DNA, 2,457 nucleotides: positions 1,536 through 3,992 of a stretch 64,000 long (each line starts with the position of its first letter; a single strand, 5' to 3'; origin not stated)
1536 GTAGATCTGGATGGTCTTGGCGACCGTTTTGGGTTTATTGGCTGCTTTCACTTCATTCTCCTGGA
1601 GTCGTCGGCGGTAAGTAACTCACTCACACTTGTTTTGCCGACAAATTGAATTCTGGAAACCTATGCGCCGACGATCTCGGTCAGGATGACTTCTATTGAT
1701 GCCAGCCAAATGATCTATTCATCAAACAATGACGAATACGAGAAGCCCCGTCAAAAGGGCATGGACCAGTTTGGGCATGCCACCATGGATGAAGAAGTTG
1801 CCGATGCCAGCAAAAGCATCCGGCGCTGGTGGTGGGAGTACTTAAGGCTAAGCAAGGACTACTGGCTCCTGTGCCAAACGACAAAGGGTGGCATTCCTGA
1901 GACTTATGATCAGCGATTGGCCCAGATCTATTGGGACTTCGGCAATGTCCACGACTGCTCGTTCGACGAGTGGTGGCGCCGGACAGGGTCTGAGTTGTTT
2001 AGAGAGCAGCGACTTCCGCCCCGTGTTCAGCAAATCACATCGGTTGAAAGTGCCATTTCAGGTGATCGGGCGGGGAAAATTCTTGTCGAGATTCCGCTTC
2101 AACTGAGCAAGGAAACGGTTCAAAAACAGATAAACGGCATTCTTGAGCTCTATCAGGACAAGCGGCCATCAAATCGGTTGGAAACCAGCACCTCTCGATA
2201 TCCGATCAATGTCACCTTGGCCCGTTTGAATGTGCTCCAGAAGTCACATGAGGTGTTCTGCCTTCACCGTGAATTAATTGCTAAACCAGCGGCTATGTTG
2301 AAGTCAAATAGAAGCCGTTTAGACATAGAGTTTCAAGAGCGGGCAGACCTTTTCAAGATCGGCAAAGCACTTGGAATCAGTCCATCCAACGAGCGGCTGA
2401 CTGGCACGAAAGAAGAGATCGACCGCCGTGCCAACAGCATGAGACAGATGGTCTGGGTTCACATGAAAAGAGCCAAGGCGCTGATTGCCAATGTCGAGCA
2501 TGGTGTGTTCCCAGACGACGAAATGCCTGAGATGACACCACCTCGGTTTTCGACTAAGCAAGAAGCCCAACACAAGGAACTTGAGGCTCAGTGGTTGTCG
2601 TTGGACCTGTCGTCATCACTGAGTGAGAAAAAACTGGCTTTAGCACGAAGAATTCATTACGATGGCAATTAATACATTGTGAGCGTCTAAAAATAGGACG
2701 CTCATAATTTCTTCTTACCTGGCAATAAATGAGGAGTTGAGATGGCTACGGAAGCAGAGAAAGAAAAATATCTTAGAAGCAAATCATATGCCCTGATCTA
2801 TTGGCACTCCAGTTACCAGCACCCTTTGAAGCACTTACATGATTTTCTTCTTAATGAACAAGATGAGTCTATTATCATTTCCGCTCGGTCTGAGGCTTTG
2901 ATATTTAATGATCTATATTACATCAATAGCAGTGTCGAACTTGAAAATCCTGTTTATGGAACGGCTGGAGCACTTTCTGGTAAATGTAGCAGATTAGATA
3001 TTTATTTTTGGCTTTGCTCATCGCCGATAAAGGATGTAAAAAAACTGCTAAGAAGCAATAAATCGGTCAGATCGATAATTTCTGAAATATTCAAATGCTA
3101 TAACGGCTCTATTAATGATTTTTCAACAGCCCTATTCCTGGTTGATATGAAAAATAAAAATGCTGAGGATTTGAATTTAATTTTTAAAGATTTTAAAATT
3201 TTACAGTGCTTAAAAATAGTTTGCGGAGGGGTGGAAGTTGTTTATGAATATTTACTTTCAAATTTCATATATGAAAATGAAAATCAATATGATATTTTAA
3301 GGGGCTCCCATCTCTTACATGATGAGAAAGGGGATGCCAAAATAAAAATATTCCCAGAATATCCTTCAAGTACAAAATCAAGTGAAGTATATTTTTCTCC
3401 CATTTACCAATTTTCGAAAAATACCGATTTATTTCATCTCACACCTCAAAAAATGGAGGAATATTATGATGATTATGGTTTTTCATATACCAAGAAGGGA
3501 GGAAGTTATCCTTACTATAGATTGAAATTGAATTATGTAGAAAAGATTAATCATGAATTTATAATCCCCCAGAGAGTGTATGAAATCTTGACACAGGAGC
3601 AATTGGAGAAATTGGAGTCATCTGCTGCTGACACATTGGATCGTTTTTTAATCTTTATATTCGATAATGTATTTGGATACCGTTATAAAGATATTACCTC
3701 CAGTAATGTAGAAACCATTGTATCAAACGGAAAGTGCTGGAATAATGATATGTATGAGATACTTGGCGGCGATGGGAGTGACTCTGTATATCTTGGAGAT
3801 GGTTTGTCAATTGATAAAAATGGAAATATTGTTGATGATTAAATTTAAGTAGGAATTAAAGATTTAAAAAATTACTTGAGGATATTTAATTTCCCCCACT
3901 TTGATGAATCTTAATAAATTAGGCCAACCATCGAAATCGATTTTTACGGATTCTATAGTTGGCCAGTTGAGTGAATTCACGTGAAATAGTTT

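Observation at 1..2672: Candidate new island excision/replication switch: FseA-like activator facing an operon of unknown protein, clamp-loader ATPase and AlpA-like gene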

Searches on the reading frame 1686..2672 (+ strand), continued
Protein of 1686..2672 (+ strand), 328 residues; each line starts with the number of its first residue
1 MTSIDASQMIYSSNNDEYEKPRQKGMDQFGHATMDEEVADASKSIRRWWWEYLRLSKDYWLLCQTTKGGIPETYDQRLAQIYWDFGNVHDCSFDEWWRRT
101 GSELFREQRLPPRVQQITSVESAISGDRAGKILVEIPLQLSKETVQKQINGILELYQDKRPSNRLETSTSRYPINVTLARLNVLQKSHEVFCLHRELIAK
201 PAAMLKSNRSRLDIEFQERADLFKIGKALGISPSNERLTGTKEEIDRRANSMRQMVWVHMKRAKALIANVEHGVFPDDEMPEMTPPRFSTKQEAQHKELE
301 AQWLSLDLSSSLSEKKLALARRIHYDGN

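Call 96: search_solved_structures(query=A6, max_evalue=10, show_alignments=2)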
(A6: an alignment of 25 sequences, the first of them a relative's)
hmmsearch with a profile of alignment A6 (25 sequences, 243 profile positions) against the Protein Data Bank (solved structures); distinct sequences matched with E-value up to 10: 6.
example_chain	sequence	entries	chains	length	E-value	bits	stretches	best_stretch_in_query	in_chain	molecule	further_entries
7cyu_A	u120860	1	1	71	0.29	14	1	169-208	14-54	SWI/SNF-related matrix-associated actin-dependent regulator of chromatin subfamily E membe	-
8b9z_e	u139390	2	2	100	0.49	13.3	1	64-93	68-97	NADH dehydrogenase [ubiquinone] iron-sulfur protein 5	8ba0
8esw_S5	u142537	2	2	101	0.5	13.2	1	64-93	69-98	NADH dehydrogenase [ubiquinone] iron-sulfur protein 5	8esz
5op0_B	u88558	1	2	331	0.62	12.9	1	75-123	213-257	DNA polymerase LigD, polymerase domain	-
6sa0_A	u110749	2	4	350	0.67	12.8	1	75-123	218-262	DNA polymerase LigD, polymerase domain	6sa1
3cf4_A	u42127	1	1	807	1.8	11.4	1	125-189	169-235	Acetyl-CoA decarboxylase/synthase alpha subunit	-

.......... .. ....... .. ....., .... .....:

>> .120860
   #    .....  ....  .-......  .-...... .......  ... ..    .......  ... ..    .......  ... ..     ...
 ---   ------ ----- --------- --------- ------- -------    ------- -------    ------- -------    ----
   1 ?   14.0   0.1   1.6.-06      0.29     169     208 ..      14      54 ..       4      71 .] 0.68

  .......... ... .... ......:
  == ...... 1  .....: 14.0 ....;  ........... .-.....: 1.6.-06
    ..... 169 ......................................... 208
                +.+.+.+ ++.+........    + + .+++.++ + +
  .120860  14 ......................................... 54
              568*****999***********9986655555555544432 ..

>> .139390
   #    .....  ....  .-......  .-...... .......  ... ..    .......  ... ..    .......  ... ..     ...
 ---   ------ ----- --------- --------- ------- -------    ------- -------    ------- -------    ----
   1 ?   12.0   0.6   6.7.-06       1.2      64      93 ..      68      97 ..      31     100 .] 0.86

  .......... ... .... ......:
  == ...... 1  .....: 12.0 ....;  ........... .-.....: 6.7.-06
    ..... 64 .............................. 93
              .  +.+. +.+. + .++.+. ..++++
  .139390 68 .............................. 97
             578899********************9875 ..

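Call 98: find_encoding_contigs(protein=P0255, flank=8000, max_places=3)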
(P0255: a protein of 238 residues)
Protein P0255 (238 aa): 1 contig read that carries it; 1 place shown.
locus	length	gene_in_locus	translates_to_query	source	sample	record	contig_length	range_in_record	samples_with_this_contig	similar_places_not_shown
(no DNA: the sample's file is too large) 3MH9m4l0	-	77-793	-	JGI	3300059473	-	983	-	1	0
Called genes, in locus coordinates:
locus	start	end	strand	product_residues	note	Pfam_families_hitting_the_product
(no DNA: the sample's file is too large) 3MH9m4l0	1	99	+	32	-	?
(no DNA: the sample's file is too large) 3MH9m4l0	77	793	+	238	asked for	-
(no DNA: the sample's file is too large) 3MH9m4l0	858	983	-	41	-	?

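Call 99: list_cluster_members(proteins=[P0177, P0183, P0186, P0208, P0220, P0221, P0223, P0238, P0241, P0254])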
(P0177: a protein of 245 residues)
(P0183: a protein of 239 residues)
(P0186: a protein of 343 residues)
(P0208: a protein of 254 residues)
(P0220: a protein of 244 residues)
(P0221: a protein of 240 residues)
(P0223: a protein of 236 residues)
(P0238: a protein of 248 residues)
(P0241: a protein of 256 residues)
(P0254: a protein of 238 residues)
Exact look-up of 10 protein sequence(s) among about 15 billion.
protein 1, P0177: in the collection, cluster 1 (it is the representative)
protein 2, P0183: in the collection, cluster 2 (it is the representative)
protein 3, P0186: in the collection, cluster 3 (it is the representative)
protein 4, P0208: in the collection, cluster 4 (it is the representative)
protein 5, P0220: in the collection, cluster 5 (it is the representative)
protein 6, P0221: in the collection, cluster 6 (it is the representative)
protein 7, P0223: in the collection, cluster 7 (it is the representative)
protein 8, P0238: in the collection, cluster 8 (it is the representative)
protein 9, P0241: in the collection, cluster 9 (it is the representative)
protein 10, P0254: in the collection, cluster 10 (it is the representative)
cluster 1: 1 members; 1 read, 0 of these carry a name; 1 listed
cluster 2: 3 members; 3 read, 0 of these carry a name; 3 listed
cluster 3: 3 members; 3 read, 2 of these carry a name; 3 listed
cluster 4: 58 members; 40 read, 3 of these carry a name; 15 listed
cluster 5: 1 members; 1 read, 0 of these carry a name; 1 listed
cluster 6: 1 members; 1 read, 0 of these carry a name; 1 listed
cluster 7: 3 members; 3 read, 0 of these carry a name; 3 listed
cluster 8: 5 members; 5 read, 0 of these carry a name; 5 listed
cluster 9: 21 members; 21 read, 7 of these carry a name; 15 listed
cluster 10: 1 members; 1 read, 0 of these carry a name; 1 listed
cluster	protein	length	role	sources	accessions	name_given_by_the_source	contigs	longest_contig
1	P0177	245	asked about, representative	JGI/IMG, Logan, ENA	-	-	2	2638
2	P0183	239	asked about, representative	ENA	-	-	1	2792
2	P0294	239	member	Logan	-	-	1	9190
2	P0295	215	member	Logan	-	-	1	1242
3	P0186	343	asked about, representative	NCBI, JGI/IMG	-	hypothetical protein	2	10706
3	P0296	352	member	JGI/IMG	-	hypothetical protein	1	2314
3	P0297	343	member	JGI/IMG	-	-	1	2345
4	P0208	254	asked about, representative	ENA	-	-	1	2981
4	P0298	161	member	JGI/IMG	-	hypothetical protein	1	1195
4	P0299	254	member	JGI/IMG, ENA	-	hypothetical protein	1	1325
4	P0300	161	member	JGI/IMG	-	hypothetical protein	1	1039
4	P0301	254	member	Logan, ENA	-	-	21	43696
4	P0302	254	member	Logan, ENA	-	-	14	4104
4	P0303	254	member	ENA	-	-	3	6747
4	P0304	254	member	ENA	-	-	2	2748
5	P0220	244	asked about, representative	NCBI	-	-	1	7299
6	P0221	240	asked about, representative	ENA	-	-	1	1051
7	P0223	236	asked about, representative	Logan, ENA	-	-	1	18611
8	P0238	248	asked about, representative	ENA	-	-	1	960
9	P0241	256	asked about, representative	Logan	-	-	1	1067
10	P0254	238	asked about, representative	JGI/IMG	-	-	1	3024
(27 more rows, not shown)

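Call 100: find_encoding_contigs(protein=P0301, flank=8000, max_places=2)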
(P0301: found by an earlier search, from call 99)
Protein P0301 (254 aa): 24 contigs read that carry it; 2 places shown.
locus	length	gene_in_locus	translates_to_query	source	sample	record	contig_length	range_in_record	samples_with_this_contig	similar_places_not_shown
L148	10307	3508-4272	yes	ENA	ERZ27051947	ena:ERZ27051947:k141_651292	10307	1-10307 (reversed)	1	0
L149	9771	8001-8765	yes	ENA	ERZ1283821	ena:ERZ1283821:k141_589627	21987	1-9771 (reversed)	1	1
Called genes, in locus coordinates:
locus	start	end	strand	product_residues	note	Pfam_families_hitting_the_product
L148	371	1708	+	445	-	PF13102:Phage_int_SAM_5 (faint)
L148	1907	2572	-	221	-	PF13401:AAA_22 (faint), PF00004:AAA (weak), PF07728:AAA_5 (weak)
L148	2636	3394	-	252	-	-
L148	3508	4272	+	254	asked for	-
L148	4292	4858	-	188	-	PF00589:Phage_integrase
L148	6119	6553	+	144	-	PF20346:DUF6641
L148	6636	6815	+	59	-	-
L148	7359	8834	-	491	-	PF00669:Flagellin_N, PF00700:Flagellin_C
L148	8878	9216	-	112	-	-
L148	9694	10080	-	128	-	PF03646:FlaG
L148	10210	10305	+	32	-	?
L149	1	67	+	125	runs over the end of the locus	PF01597:GCV_H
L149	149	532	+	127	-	PF01219:DAGK_prokar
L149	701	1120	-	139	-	PF01741:MscL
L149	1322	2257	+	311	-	PF00294:PfkB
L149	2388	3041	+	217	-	PF01553:Acyltransferase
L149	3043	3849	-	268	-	PF00149:Metallophos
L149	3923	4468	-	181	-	PF00034:Cytochrom_C, PF13442:Cytochrome_CBB3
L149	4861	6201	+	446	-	PF13102:Phage_int_SAM_5 (faint)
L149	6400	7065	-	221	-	PF13401:AAA_22 (faint), PF00004:AAA (weak), PF07728:AAA_5 (weak)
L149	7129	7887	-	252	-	-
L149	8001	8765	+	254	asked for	-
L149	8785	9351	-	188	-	PF00589:Phage_integrase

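Call 101: find_encoding_contigs(protein=P0223, flank=8000, max_places=2)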
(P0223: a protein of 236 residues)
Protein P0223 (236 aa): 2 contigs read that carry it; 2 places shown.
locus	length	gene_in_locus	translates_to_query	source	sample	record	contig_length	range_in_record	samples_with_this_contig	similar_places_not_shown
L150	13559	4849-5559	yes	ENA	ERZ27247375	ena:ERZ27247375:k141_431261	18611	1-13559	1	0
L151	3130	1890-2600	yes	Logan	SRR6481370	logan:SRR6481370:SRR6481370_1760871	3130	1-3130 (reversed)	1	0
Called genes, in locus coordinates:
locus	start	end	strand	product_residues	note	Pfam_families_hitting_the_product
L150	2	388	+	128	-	?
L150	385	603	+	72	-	-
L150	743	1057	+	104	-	-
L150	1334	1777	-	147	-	PF20346:DUF6641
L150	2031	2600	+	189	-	PF00589:Phage_integrase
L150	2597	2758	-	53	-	-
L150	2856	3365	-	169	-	-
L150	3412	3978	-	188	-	-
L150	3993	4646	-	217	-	-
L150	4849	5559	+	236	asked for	-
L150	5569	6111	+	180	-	-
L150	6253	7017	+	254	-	-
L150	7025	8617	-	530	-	PF00069:Pkinase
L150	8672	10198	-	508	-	PF13672:PP2C_2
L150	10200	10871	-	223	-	PF00092:VWA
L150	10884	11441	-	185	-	PF06271:RDD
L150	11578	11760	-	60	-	-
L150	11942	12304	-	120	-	-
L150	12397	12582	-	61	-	-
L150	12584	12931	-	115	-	-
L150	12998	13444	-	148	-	-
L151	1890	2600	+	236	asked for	-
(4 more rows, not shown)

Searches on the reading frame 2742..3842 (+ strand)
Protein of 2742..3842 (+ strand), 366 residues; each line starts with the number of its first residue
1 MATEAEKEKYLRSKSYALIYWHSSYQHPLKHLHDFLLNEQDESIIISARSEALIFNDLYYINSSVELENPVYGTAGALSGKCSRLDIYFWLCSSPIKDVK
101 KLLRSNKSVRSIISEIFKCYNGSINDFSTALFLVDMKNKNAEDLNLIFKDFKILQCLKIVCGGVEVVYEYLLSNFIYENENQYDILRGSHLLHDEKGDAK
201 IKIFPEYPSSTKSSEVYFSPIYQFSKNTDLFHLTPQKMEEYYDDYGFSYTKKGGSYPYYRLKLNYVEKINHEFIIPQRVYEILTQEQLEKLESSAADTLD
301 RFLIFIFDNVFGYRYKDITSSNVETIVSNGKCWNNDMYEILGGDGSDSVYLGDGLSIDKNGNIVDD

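Call 4: search_protein_families(library=pfam, proteins=[window:2742-3842:+], max_evalue=0.1)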
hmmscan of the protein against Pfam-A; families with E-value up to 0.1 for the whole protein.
window:2742-3842:+ (366 aa): 0 families

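Call 6: search_protein_families(library=ncbifam, proteins=[window:2742-3842:+], max_evalue=0.1)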
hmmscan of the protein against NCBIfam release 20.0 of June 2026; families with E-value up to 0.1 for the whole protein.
window:2742-3842:+ (366 aa): 0 families

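Call 7: search_protein_families(library=phrogs, proteins=[window:2742-3842:+], max_evalue=0.1)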
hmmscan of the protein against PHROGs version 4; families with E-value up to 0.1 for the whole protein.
window:2742-3842:+ (366 aa): 1 family
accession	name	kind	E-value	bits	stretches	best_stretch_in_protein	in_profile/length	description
phrog_16660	-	unknown function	0.037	15.2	1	311-344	79-112/130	-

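Call 8: search_protein_families(library=padloc, proteins=[window:2742-3842:+], max_evalue=0.1)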
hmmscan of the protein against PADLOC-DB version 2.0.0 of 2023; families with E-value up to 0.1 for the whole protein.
window:2742-3842:+ (366 aa): 0 families
